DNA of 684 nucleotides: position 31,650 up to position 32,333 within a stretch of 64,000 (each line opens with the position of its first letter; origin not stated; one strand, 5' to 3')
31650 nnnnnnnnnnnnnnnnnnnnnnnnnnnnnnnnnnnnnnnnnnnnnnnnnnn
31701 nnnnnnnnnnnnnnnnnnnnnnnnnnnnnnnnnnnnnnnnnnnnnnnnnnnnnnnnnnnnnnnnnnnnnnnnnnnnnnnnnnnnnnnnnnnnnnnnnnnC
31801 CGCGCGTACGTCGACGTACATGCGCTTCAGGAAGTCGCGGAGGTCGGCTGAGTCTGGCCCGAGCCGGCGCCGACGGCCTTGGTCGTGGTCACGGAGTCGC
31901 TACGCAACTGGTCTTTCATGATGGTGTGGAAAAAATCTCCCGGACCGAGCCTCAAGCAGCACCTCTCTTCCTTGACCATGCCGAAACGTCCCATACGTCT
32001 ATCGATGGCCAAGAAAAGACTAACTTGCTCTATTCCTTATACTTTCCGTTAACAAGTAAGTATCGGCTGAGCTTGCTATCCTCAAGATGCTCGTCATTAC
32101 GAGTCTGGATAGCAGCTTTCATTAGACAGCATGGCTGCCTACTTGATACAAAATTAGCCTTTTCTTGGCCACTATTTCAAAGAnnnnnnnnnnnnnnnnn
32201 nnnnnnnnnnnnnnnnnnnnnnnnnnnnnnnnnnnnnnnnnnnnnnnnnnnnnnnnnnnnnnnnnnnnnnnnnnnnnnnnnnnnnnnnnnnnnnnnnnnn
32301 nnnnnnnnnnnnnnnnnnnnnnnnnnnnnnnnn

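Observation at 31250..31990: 740 bp of GC-rich, hairpin-dense, ORF-free DNA between the ParB-like gene and guaB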

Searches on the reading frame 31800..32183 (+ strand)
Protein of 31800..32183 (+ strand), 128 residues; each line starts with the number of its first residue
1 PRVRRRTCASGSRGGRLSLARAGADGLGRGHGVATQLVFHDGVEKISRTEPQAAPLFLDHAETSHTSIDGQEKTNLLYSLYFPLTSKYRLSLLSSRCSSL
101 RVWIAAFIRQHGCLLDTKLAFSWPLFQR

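Call 72: search_protein_representatives(protein=window:31800-32183:+)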
Query: 128 residues. Proteins with E-value up to 0.001 (for the whole library): 0; up to 1e-10: 0; up to 1e-30: 0. The best 0 are listed.
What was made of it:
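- The exhaustive search of the +0 frame (31800-32183) found nothing among 1.84 billion proteins (call 72).
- Tried and rejected: Only the +0 frame 31800-32183 could be run (call 72).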
